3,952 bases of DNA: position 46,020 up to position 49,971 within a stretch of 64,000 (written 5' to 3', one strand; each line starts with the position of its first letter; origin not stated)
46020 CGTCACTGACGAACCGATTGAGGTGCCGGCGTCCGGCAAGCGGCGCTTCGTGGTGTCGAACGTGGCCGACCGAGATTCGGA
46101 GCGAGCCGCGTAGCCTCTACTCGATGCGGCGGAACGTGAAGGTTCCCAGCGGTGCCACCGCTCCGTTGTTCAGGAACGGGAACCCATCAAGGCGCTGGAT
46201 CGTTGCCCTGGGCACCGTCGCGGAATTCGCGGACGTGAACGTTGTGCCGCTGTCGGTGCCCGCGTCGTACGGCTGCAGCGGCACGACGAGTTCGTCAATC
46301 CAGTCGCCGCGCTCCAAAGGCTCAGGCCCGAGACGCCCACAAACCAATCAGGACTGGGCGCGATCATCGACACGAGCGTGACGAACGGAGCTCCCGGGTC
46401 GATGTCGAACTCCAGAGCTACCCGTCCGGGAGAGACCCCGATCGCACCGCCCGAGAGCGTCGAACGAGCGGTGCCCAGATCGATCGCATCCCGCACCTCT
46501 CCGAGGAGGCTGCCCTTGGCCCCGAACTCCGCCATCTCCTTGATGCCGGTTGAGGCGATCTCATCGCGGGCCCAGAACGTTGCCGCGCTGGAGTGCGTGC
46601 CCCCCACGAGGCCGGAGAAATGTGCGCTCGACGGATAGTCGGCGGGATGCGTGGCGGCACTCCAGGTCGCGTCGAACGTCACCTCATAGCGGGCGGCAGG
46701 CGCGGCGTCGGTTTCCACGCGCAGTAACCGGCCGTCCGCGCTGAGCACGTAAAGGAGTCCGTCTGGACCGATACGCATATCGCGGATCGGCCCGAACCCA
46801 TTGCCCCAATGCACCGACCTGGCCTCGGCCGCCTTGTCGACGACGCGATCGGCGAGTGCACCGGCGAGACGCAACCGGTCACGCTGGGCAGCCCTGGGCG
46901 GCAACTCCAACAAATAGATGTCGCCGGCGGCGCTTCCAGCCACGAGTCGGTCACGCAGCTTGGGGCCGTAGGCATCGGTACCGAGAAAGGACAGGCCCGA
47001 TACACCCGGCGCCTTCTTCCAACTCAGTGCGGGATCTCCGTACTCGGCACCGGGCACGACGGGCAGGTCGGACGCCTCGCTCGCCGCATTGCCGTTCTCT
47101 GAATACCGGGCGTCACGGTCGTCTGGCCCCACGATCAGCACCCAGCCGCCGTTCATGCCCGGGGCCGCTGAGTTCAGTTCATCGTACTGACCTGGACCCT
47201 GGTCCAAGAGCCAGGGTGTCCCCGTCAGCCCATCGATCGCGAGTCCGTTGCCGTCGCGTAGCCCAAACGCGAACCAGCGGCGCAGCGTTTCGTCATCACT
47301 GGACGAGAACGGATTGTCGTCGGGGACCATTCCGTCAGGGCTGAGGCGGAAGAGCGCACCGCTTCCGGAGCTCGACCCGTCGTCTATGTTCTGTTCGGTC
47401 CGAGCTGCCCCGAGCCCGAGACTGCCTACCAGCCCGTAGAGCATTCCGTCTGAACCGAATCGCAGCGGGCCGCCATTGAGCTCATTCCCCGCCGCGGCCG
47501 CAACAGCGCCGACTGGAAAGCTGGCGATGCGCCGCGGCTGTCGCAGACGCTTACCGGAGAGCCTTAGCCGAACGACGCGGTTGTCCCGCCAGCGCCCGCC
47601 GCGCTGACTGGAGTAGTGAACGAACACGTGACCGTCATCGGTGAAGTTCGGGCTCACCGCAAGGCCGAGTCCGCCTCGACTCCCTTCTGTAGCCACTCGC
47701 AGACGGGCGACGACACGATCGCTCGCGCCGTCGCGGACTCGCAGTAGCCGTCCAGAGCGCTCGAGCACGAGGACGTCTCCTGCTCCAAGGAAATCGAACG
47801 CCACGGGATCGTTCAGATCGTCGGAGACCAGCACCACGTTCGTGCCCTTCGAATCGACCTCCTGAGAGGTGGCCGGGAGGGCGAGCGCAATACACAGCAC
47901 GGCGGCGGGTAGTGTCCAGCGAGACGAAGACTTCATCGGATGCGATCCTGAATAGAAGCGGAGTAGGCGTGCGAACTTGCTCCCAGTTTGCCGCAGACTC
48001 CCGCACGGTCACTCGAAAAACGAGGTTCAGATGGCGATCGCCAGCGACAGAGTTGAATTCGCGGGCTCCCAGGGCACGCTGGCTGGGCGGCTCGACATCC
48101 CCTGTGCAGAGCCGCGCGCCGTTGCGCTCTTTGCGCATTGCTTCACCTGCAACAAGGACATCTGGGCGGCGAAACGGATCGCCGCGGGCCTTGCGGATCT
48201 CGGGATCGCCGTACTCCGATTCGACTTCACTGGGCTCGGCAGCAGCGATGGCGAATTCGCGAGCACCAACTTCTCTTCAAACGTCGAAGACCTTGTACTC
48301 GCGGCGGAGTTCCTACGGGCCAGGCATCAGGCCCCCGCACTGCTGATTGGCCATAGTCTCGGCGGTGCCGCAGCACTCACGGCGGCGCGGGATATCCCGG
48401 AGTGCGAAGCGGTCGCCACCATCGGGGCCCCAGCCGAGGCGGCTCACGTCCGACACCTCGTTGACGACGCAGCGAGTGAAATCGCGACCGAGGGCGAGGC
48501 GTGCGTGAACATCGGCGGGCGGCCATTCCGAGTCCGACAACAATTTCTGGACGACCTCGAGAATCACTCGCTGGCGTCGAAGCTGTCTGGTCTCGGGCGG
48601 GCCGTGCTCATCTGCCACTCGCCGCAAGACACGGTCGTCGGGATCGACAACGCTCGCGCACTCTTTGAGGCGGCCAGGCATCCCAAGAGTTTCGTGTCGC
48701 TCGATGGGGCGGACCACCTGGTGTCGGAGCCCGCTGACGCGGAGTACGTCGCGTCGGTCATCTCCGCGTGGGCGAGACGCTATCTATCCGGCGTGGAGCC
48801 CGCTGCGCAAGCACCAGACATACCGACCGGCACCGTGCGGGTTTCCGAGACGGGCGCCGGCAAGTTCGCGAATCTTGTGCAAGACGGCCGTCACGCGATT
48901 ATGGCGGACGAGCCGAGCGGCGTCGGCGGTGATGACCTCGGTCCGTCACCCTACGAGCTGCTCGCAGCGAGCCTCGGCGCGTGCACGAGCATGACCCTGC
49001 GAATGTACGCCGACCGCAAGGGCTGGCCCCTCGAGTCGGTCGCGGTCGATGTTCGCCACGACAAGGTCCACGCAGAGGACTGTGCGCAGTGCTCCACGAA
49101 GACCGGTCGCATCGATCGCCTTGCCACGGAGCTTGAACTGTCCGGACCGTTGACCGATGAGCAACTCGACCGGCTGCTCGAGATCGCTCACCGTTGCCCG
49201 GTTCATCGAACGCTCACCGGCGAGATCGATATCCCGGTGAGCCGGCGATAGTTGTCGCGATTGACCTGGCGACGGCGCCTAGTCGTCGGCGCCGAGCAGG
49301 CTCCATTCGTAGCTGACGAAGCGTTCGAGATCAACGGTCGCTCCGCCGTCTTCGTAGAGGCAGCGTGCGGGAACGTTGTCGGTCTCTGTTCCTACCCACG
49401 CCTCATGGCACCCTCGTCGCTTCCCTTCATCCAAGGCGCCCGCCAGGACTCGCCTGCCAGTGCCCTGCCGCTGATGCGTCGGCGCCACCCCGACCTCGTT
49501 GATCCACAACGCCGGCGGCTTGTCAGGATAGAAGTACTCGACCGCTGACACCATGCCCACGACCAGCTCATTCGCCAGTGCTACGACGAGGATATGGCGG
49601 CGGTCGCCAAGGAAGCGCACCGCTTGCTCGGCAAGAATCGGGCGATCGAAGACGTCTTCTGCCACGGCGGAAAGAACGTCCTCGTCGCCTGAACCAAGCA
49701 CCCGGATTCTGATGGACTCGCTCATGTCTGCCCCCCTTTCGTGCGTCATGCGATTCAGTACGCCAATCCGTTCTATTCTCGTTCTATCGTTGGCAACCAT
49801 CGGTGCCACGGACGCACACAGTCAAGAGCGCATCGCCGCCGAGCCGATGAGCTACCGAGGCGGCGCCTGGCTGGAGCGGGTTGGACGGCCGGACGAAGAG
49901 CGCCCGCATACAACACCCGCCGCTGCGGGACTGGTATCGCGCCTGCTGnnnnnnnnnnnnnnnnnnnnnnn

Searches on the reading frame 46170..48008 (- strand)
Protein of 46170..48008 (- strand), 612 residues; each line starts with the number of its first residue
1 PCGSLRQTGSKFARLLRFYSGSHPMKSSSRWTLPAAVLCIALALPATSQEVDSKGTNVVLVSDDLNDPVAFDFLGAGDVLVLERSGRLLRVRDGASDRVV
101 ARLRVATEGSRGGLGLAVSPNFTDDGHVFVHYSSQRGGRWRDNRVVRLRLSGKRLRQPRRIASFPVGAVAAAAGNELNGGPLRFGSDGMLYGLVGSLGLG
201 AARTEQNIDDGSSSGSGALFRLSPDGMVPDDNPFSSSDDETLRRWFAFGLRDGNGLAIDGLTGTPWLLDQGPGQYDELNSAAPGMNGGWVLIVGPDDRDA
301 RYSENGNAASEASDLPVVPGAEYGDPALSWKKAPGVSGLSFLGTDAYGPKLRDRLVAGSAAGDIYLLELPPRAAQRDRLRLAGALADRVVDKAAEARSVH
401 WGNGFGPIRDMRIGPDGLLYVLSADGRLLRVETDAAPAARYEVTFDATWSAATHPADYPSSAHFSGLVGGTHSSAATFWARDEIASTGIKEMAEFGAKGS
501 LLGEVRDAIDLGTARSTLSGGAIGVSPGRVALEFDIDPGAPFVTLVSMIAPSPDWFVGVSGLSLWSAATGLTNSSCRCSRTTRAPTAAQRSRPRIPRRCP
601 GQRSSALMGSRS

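Call 73: search_protein_families(library=pfam, max_evalue=0.00001, proteins=[window:46170-48008:-])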
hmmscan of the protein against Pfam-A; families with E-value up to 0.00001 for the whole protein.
window:46170-48008:- (612 aa): 2 families
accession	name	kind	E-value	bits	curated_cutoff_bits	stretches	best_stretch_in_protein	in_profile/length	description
PF07995.17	GSDH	-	6.7e-43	147.7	25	1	65-430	1-332/332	Glucose / Sorbosone dehydrogenase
PF06468.19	Spond_N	-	1e-29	104.5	24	1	439-565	1-129/194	Spondin_N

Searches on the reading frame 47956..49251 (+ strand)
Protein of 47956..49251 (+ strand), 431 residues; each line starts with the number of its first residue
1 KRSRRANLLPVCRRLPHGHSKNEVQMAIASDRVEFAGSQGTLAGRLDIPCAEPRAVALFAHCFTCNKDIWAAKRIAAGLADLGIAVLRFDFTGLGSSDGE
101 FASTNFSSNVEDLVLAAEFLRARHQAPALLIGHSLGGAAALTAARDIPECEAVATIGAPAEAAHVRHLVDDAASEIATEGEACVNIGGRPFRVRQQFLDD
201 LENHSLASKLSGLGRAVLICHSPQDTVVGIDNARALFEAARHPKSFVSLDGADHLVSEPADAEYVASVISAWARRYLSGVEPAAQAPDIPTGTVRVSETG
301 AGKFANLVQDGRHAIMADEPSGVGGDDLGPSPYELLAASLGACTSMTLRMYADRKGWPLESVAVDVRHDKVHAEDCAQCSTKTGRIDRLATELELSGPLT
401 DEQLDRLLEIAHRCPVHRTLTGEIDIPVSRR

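Call 73: search_protein_families(library=pfam, max_evalue=0.00001, proteins=[window:47956-49251:+])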
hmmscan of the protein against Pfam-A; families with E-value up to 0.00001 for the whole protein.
window:47956-49251:+ (431 aa): 4 families
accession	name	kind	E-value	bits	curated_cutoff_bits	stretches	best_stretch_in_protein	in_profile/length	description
PF02566.24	OsmC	-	1.3e-19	70.9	27.5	1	325-426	1-97/100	OsmC-like protein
PF12146.15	Hydrolase_4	-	4.8e-17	62.5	27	1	52-157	2-108/239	Serine aminopeptidase, S33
PF12697.13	Abhydrolase_6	-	7e-13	50.2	26.3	1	58-264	2-214/217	Alpha/beta hydrolase family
PF00561.26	Abhydrolase_1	-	1.1e-11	45.3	25.8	1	58-171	4-115/245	alpha/beta hydrolase fold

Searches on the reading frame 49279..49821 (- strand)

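Call 73: search_protein_families(library=pfam, max_evalue=0.00001, proteins=[window:49279-49821:-])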
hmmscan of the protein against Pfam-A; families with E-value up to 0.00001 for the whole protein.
window:49279-49821:- (180 aa): 2 families
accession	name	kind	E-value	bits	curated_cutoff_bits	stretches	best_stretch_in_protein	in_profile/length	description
PF00583.31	Acetyltransf_1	-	3e-14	53.7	20.7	1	69-157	27-112/116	Acetyltransferase (GNAT) family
PF13508.13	Acetyltransf_7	-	1.7e-08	35.2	27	1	76-157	3-78/84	Acetyltransferase (GNAT) domain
